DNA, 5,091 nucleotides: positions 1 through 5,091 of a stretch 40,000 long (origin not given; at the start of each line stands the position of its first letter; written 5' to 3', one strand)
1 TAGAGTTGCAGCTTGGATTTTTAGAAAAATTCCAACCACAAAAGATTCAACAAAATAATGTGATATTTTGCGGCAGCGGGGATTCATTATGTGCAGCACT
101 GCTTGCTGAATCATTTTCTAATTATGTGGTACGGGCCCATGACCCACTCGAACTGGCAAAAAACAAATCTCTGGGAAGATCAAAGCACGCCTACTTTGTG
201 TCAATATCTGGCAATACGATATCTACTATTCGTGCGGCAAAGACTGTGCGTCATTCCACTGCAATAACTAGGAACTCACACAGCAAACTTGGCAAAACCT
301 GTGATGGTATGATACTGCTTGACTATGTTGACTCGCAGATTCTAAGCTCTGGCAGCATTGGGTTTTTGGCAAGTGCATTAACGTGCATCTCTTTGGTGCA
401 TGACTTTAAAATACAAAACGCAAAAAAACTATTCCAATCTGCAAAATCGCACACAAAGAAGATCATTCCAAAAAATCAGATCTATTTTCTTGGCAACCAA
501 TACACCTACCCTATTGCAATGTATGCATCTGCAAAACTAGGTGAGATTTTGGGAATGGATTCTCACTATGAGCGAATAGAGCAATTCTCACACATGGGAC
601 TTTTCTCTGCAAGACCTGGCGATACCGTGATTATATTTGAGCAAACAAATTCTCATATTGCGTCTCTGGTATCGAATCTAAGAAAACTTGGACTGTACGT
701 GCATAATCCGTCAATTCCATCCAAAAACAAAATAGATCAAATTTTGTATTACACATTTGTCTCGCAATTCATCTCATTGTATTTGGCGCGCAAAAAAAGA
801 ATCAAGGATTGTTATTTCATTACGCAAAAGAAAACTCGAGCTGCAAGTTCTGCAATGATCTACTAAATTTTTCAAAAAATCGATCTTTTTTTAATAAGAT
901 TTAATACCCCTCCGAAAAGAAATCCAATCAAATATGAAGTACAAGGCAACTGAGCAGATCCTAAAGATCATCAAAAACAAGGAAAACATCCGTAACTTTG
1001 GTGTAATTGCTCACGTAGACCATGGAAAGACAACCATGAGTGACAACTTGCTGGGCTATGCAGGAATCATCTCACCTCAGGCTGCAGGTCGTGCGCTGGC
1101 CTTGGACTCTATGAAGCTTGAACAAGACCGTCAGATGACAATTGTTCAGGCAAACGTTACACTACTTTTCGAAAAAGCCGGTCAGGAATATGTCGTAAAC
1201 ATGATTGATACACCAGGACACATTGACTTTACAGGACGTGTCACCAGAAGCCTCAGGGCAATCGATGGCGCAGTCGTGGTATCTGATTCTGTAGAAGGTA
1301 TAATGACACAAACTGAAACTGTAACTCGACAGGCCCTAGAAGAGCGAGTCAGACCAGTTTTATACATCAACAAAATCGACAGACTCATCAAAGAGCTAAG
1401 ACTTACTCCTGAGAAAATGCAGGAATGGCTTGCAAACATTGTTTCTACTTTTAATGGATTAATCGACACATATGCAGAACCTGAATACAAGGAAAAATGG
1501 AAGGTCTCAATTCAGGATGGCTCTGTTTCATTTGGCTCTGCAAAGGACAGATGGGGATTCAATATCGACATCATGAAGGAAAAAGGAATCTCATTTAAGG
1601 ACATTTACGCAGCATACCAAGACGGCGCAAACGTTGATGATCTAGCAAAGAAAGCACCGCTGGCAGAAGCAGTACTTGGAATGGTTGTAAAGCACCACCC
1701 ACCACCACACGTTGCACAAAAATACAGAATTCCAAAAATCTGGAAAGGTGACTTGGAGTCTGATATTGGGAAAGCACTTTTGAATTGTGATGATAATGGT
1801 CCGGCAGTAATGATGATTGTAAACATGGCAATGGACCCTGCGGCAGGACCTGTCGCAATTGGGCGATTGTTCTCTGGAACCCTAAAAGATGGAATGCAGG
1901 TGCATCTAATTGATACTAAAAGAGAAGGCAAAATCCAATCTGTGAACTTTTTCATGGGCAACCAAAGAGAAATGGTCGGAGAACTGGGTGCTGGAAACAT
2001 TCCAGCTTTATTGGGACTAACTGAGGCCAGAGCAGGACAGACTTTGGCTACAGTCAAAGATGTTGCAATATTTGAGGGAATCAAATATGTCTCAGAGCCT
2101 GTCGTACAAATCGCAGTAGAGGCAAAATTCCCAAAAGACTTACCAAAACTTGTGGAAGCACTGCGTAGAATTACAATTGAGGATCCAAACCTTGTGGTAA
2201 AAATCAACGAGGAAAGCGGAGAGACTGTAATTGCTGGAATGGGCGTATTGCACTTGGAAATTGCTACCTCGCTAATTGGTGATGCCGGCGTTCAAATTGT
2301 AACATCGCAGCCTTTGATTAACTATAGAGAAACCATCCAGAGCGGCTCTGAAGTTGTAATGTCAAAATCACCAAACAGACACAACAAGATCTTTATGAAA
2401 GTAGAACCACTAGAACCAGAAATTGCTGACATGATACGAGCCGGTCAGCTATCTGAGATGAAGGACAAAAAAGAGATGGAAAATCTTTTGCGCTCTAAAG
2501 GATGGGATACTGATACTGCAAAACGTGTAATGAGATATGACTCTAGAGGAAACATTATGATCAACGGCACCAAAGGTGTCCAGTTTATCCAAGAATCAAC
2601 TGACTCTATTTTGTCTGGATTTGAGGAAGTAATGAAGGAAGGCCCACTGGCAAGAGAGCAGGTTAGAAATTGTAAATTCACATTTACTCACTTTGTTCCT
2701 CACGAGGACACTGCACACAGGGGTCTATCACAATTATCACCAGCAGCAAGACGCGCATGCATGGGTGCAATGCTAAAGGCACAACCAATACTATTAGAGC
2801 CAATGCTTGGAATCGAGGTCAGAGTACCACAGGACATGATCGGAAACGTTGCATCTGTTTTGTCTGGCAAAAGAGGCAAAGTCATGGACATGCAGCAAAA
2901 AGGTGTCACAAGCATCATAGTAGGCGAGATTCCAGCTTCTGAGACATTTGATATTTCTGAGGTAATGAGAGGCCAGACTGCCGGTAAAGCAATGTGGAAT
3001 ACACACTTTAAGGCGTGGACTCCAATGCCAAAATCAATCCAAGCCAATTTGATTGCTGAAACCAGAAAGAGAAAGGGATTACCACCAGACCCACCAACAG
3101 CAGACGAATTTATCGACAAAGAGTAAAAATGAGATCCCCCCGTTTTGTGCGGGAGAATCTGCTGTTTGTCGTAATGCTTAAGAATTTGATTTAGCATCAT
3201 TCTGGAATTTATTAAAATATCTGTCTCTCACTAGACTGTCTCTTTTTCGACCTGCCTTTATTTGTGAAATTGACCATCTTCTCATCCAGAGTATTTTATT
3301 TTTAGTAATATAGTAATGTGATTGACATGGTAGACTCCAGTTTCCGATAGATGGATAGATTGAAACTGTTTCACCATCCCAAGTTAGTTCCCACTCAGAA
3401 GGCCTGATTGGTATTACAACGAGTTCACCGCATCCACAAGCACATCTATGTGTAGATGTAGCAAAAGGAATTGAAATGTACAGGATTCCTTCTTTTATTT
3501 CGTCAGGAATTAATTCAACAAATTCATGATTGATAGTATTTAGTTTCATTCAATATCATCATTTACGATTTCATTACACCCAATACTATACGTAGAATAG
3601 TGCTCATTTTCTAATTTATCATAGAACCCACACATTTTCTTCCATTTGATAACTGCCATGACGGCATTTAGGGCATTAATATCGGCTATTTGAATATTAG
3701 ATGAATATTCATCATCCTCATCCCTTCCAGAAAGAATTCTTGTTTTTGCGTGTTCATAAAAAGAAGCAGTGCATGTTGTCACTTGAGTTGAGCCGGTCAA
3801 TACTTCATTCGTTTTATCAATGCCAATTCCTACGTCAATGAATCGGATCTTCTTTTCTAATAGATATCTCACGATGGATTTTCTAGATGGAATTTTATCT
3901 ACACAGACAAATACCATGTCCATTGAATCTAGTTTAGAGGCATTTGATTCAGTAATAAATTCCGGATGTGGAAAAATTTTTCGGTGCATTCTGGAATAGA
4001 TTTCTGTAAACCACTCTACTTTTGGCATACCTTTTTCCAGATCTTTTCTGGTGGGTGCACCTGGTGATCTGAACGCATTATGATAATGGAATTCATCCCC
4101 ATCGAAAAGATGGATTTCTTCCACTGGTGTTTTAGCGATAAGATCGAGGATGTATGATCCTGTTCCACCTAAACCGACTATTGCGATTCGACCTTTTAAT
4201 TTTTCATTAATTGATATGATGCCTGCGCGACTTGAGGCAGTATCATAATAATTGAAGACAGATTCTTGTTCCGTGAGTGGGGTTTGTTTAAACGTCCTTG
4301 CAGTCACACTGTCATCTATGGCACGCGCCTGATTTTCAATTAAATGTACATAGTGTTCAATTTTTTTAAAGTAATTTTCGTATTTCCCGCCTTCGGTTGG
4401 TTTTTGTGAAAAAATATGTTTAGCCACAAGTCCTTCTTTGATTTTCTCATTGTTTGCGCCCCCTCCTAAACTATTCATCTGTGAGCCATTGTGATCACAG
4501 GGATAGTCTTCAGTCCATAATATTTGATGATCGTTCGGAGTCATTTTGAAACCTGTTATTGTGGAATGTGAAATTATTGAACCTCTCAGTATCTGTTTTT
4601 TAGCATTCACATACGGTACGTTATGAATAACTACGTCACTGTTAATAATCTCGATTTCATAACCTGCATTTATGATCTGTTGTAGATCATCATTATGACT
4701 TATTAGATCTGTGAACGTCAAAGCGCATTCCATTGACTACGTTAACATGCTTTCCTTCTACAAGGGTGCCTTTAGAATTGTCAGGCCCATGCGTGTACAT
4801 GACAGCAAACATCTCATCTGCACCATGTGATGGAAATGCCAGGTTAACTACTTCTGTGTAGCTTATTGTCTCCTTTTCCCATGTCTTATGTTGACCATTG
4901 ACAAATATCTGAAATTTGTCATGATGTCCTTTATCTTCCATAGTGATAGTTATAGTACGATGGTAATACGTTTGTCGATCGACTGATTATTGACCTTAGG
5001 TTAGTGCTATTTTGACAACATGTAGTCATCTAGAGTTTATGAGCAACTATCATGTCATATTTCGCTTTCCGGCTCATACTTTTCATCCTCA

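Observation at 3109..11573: Apparently intact casposon with perfect 56-bp TIRs inserted exactly at the aEF-2 stop codon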

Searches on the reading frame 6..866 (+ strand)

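Call 8: search_protein_families(library=pfam, proteins=[window:6-866:+], max_evalue=0.01)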
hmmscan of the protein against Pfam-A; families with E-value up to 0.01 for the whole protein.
window:6-866:+ (286 aa): 1 family
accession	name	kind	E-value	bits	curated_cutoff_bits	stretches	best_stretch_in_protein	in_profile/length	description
PF01380.27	SIS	-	3.6e-11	43.4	25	1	153-217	2-66/131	SIS domain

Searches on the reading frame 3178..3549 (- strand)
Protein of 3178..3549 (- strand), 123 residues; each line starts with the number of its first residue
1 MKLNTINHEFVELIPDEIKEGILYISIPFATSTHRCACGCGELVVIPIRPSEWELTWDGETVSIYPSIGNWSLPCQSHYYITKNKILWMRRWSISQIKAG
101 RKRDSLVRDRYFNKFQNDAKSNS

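Call 7: search_protein_families(library=pfam, proteins=[window:3178-3549:-], max_evalue=0.01)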
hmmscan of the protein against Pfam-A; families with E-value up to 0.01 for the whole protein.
window:3178-3549:- (123 aa): 1 family
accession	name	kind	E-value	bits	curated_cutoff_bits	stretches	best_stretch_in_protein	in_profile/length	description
PF20137.4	DUF6527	-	2.6e-23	82.1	23.6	1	31-89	2-63/63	Family of unknown function (DUF6527)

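Call 22: search_protein_families(library=padloc, proteins=[window:3178-3549:-], max_evalue=0.01)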
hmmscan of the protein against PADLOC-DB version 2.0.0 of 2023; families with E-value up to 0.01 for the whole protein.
window:3178-3549:- (123 aa): 0 families

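Call 49: search_protein_families(library=phrogs, proteins=[window:3178-3549:-], max_evalue=0.001)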
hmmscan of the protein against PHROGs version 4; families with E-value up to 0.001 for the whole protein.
window:3178-3549:- (123 aa): 0 families

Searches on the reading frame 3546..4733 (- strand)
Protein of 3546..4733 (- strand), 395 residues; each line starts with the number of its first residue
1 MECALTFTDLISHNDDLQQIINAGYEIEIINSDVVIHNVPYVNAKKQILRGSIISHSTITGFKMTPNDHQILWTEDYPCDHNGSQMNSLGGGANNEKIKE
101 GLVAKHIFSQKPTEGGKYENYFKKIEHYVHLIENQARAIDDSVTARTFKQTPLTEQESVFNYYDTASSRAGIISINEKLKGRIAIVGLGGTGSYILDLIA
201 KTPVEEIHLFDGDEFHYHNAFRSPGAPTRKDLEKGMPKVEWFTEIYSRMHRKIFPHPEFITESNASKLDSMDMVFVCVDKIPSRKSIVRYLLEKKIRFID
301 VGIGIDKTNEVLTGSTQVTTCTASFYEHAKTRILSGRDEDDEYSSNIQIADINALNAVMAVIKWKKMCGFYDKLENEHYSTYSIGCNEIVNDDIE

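Call 7: search_protein_families(library=pfam, proteins=[window:3546-4733:-], max_evalue=0.01)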
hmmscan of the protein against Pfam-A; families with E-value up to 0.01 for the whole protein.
window:3546-4733:- (395 aa): 3 families
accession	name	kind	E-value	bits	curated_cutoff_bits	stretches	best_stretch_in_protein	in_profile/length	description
PF20590.3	DUF6791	-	1.1e-45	155.9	25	1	15-165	1-149/149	Domain of unknown function (DUF6791)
PF00899.27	ThiF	-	1.1e-16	61.2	28.1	1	180-329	20-168/238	ThiF family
PF17836.7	PglD_N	-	0.0087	17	23.4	0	182-226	1-46/78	PglD N-terminal domain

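Call 22: search_protein_families(library=padloc, proteins=[window:3546-4733:-], max_evalue=0.01)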
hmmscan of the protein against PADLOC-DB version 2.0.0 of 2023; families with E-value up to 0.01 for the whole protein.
window:3546-4733:- (395 aa): 19 families
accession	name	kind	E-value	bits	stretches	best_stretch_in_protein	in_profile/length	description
PDLC00830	E1-E2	-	8e-08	29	1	177-278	306-407/551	E1-E2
PDLC00837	E1-E2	-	1.5e-07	28.6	1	180-295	325-445/593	E1-E2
PDLC00844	E1-E2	-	5.7e-07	26.5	1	143-222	240-318/489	E1-E2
PDLC00843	E1-E2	-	3.3e-06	23.9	1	180-297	318-434/575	E1-E2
PDLC00836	E1-E2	-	7.6e-06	22.8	1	142-222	303-383/602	E1-E2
PDLC00849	E1-E2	-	2.3e-05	21.3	1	178-296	331-450/582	E1-E2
PDLC00825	E1-E2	-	5.7e-05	20.1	1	176-222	306-349/568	E1-E2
PDLC00856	E1-E2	-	7.5e-05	19.4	1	173-222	315-364/573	E1-E2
PDLC00829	E1-E2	-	8.6e-05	19.8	1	180-291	171-282/426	E1-E2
PDLC00850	E1-E2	-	0.00011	18.9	1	169-296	305-431/566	E1-E2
PDLC00855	E1-E2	-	0.00012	19.3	1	176-222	297-344/579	E1-E2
PDLC00846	E1-E2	-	0.00035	17.3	1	175-223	312-360/587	E1-E2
PDLC00828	E1-E2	-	0.00063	17.1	1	180-228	175-223/431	E1-E2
PDLC00839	E1-E2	-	0.00063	16.1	1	177-222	366-412/602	E1-E2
PDLC00848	E1-E2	-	0.00079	15.8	1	180-222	374-416/607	E1-E2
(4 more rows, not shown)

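Call 32: find_homologous_proteins(query=window:3546-4733:-, max_evalue=0.00001)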
Query window:3546-4733:- (395 aa): 7487 proteins with E <= 0.00001 among 8000 candidates; the best 120 are listed.
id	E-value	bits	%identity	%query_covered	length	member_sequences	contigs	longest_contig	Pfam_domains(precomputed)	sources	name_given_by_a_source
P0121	1.6e-267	905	100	100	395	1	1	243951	PF00899.28,PF20590.4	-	-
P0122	8.8e-235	797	87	100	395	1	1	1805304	PF00899.28,PF20590.4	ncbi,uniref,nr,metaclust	ncbi:ThiF family protein [Nitrosotalea devaniterrae]|uniref:ThiF family protein n=1 Tax=Nitrosotalea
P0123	2.8e-219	746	83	99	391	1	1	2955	PF00899.28,PF20590.4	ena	-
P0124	1.6e-217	740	82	99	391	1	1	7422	PF00899.28,PF20590.4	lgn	-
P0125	6.8e-192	656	75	98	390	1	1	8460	PF00899.28,PF20590.4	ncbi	-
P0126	2.0e-191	654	73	99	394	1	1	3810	PF00899.28,PF20590.4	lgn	-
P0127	6.7e-188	643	72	98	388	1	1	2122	PF00899.28,PF20590.4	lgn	-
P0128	6.1e-152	524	61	98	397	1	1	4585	PF00899.28,PF20590.4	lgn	-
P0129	1.8e-151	523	59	98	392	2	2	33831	PF00899.28,PF20590.4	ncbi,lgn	-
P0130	6.9e-146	505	59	98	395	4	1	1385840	PF00899.28,PF20590.4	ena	-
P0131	3.2e-145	502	58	98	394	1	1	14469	PF00899.28,PF20590.4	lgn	-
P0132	5.3e-145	502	59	98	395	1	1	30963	PF00899.28,PF20590.4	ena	-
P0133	4.5e-144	499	58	98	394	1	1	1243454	PF00899.28,PF20590.4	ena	-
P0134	5.1e-144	498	59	98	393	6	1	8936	PF00899.28,PF20590.4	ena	-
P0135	5.9e-144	498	56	98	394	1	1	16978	PF00899.28,PF20590.4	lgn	-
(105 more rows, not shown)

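Call 33: find_encoding_contigs(protein=P0122, flank=10000, max_places=3)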
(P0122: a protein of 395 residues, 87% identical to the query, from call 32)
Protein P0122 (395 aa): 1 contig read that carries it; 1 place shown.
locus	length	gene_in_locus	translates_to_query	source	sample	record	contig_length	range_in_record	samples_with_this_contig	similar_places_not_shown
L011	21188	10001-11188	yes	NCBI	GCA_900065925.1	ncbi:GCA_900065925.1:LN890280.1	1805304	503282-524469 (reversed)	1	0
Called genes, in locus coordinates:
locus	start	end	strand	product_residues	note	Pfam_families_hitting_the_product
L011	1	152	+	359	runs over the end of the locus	-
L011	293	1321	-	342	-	-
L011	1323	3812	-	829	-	PF00069:Pkinase, PF07714:PK_Tyr_Ser-Thr, PF24389:ORC-CDC6-like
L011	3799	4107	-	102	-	PF01022:HTH_5 (weak)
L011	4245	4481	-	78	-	-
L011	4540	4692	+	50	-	-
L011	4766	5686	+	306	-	PF08878:HamA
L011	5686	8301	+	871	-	PF00271:Helicase_C (faint), PF04851:ResIII (weak), PF00270:DEAD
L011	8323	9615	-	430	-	-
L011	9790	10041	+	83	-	PF14452:Multi_ubiq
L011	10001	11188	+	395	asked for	PF20590:DUF6791, PF00899:ThiF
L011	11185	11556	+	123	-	PF20137:BubE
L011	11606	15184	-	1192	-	PF04313:HSDR_N, PF00270:DEAD (weak), PF04851:ResIII, PF18766:SWI2_SNF2, PF22679:T1R_D3-like, PF23477:zf_Tbcl_2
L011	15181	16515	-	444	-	PF01420:Methylase_S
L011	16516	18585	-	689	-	PF12161:HsdM_N, PF02384:N6_Mtase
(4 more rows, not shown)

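Call 34: find_encoding_contigs(protein=P0125, flank=10000, max_places=3)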
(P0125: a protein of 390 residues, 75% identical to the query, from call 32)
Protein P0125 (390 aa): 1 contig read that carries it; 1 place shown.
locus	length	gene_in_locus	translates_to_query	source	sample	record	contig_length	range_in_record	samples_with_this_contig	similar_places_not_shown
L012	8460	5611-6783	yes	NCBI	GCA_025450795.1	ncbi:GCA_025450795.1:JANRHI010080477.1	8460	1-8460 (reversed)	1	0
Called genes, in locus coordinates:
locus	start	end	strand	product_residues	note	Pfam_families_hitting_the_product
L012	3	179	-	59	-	?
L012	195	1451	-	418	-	PF03235:GmrSD_N, PF01844:HNH (weak)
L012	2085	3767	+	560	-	-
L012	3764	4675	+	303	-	PF04326:SLFN_AlbA_2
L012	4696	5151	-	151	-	-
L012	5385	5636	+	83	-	PF14452:Multi_ubiq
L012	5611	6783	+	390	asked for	PF20590:DUF6791, PF00899:ThiF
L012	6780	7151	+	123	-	PF20137:BubE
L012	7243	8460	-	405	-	?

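Call 54: find_encoding_contigs(protein=P0124, flank=10000, max_places=3)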
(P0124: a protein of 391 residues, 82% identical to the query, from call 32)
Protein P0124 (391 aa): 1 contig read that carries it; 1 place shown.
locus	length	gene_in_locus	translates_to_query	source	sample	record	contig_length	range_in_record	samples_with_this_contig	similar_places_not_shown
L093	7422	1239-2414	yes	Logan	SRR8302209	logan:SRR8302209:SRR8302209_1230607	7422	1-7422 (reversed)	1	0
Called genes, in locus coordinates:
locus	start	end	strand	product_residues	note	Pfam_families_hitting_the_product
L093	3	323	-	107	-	?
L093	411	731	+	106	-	-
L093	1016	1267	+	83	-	PF14452:Multi_ubiq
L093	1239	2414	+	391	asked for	PF20590:DUF6791, PF00899:ThiF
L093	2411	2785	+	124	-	PF20137:BubE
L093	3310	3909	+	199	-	PF01022:HTH_5 (weak)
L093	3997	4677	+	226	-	-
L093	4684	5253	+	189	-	-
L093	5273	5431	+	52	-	-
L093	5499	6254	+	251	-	-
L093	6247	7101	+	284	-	-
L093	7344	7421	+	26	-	?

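Call 60: search_protein_families(library=pfam, proteins=[L012:7243-8460:-, L012:2085-3767:+, L012:4696-5151:-, L093:3310-3909:+, L093:411-731:+], max_evalue=0.001)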
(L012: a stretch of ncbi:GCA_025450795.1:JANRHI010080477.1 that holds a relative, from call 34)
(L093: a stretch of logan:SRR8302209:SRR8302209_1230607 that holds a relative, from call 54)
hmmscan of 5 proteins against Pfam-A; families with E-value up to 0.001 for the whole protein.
L012:7243-8460:- (405 aa): 3 families
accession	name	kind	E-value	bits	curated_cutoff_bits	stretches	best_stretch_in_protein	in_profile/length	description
PF00133.28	tRNA-synt_1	-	5.7e-35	121.3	22.7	1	7-193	208-403/414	tRNA synthetases class I (I, L, M and V)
PF08264.19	Anticodon_1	-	8.2e-33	113.8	25.1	1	241-385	1-146/148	Anticodon-binding domain of tRNA ligase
PF09334.17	tRNA-synt_1g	-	1.1e-06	28.1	20.1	1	159-210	321-372/391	tRNA synthetases class I (M)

L012:2085-3767:+ (560 aa): 0 families

L012:4696-5151:- (151 aa): 0 families

L093:3310-3909:+ (199 aa): 3 families
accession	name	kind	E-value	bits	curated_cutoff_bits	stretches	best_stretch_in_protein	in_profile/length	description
PF01022.26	HTH_5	-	1.9e-07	31.3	22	1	43-87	2-46/47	Bacterial regulatory protein, arsR family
PF13412.12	HTH_24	-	6.5e-05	22.9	21.9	1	42-87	2-48/48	Winged helix-turn-helix DNA-binding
PF12840.13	HTH_20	-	0.0003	21.1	27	1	40-88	1-50/51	Helix-turn-helix domain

L093:411-731:+ (106 aa): 0 families

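Call 62: find_related_loci(query=window:3546-4733:-, collection=metagenome_contigs, flank=10000)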
Query window:3546-4733:- (395 aa) in metagenome_contigs; peptide patterns used: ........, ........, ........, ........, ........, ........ (x = any residue, [..] = any of these).
145 stretches matched a pattern; 35 encode a relative of the query (tblastn E <= 1e-3); 35 distinct loci.
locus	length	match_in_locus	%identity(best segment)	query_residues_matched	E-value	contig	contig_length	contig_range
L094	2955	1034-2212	83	2-394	0e+0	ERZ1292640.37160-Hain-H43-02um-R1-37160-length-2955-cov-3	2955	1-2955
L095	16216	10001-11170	59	5-395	7e-160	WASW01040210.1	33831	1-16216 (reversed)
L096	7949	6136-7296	47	7-393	3e-115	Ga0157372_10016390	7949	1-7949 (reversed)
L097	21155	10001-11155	46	10-393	4e-113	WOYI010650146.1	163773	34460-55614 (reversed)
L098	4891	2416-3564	45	11-393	9e-113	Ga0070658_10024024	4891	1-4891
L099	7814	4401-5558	45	10-394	1e-111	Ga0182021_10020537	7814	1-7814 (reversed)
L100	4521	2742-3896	46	10-393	1e-111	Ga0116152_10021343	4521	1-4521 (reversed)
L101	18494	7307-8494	44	1-395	8e-109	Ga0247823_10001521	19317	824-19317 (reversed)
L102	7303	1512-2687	44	3-393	3e-108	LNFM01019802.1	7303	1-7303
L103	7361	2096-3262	44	5-393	5e-108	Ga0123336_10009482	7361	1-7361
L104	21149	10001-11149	44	11-393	3e-106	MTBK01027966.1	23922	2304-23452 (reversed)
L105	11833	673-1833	45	10-393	1e-105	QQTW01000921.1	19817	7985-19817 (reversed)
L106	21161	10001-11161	44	9-394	4e-104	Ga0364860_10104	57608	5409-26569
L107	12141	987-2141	43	10-394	5e-103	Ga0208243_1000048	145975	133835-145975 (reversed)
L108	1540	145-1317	45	10-395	7e-111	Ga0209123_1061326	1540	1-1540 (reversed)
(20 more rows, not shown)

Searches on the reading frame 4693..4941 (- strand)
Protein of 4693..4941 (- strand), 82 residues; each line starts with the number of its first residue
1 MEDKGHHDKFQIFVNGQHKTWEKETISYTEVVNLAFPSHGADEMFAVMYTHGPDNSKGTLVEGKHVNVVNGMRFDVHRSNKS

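Call 7: search_protein_families(library=pfam, proteins=[window:4693-4941:-], max_evalue=0.01)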
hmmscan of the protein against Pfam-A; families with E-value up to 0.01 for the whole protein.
window:4693-4941:- (82 aa): 1 family
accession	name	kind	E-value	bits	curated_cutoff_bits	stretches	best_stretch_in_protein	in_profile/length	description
PF14452.12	Multi_ubiq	-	2e-11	44.3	24.5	1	10-78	1-67/69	Multiubiquitin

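Call 22: search_protein_families(library=padloc, proteins=[window:4693-4941:-], max_evalue=0.01)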
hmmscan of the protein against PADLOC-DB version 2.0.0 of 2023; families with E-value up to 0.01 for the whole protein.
window:4693-4941:- (82 aa): 0 families
